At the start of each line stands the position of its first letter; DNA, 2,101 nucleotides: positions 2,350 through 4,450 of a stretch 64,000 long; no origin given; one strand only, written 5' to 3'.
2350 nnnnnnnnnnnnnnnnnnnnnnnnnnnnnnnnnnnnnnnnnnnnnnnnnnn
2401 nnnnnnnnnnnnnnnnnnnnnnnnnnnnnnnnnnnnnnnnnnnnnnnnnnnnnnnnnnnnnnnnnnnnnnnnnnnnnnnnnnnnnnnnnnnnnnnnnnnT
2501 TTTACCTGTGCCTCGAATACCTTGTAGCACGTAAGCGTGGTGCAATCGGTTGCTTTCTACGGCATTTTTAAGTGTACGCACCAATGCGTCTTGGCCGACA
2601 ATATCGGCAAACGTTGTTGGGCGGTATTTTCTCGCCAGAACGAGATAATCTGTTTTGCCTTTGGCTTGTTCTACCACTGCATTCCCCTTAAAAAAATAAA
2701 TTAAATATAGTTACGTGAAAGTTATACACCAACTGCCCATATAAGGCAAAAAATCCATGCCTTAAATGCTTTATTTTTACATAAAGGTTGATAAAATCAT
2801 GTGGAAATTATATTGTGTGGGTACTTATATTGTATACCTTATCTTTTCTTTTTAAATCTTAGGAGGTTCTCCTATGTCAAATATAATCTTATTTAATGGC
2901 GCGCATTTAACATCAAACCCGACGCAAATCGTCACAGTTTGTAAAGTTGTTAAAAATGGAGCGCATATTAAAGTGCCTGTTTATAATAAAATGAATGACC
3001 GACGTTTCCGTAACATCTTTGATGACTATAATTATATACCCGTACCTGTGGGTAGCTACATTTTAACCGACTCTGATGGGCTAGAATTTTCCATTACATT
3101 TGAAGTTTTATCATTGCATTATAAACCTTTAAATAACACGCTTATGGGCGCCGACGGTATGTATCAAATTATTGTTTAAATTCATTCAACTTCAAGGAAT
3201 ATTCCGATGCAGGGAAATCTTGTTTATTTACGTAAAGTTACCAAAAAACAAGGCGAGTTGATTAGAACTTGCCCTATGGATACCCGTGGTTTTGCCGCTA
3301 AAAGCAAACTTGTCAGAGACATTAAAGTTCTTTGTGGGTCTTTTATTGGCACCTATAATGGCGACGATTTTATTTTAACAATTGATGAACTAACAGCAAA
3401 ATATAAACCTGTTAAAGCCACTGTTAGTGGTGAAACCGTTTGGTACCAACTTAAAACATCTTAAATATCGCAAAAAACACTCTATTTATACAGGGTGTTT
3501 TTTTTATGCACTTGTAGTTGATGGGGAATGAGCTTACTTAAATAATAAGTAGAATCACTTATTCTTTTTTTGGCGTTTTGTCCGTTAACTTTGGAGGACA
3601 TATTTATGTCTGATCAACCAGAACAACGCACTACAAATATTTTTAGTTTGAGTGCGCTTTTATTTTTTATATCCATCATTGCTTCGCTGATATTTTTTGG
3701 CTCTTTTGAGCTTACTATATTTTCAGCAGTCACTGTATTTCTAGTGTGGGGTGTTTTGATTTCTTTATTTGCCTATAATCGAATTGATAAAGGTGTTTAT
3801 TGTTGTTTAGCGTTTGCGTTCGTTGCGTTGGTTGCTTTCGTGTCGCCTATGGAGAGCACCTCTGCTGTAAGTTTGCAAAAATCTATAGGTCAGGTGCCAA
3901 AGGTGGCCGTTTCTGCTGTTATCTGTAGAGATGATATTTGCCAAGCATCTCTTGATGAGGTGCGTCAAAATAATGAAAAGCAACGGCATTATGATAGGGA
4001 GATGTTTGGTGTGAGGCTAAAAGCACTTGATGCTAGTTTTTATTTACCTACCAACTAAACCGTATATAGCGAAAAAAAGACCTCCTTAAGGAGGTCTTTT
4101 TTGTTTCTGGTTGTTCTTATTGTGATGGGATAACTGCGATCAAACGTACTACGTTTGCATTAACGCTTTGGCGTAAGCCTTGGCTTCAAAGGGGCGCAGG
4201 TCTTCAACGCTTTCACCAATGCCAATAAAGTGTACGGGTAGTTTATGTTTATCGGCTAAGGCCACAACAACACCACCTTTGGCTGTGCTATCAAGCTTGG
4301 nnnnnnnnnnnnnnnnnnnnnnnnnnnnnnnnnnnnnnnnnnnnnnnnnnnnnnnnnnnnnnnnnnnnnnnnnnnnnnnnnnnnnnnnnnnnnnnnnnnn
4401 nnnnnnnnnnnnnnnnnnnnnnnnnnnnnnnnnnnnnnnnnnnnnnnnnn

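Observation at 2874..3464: Tandem pair of small paralogous genes upstream of dnaX, possibly distant members of the same GxWxWKK family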

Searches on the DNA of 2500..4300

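Call 20: search_rna_families(source=window, start=2500, end=4300, threshold=evalue, max_evalue=1)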
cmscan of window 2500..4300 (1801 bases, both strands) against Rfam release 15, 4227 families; matches with E-value up to 1: 3.
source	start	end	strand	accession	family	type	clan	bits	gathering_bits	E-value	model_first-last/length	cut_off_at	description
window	4029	4104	+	RF01859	Phe_leader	Cis-reg; leader;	-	27.9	55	0.048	1-125/125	no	Phenylalanine leader peptide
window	4071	4122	-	RF01859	Phe_leader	Cis-reg; leader;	-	25.1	55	0.2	1-125/125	no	Phenylalanine leader peptide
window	4072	4211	-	RF00106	RNAI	Gene; antisense;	-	21.2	47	0.42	1-102/102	no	RNAI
